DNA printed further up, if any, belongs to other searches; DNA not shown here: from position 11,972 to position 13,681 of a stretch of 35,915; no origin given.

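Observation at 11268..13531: Ser/Thr kinase with an extracytoplasmic PEGA sensor co-encoded with a free 2xPEGA protein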

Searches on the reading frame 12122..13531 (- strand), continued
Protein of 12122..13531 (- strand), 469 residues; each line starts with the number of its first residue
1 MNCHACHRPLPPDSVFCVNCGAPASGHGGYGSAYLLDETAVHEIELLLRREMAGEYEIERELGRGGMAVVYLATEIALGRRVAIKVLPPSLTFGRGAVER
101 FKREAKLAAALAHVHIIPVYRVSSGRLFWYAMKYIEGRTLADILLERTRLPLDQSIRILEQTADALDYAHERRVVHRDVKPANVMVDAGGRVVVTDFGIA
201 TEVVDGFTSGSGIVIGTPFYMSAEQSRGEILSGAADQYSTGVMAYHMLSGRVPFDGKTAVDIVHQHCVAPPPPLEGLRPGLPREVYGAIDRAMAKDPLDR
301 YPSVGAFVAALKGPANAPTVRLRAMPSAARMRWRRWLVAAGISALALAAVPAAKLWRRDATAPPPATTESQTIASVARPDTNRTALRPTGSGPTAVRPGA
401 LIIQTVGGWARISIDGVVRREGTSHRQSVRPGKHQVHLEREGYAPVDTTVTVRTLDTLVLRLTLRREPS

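Call 34: find_encoding_contigs(protein=P0137, flank=7000, max_places=1)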
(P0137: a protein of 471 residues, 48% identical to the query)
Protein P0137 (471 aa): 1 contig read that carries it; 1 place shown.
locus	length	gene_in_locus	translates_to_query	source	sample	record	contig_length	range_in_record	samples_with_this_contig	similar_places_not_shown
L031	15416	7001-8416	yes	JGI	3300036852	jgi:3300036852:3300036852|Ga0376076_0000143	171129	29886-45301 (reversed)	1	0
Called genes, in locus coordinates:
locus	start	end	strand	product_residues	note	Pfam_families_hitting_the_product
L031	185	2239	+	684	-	PF03704:BTAD, PF13191:AAA_16, PF13401:AAA_22 (faint)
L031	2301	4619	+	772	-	PF21764:Invasin_D4 (faint), PF22359:Big-like (faint), PF02368:Big_2, PF26918:Ig_Eae (weak), PF26549:Tricorn_N, PF26550:Tricorn_2nd (weak), PF00930:DPPIV_N (weak), PF26549:Tricorn_N, +2 more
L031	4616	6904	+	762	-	PF21764:Invasin_D4 (faint), PF22359:Big-like (faint), PF26182:Ig_NUP210_5th (faint), PF02368:Big_2, PF26918:Ig_Eae (weak), PF26550:Tricorn_2nd (faint), PF07676:PD40 (weak), PF26549:Tricorn_N, +1 more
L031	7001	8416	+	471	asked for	PF13240:Zn_Ribbon_1 (weak), PF00069:Pkinase, PF07714:PK_Tyr_Ser-Thr, PF03109:ABC1 (weak), PF08308:PEGA (weak)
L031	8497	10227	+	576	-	PF08308:PEGA (faint)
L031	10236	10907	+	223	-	-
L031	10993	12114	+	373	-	PF07676:PD40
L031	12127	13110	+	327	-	PF07676:PD40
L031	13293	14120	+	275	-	PF07676:PD40 (faint)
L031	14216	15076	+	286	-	PF07676:PD40 (weak)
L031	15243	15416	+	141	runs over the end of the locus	-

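Call 56: search_protein_families(library=pfam, proteins=[L030:5658-7001:+], max_evalue=0.01)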
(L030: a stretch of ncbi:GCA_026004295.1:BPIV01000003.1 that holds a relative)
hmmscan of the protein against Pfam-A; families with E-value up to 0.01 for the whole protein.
L030:5658-7001:+ (448 aa): 1 family
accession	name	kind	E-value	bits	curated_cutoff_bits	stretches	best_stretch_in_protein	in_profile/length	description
PF08308.17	PEGA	-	0.0012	19.2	20.8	0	385-423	31-69/71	PEGA domain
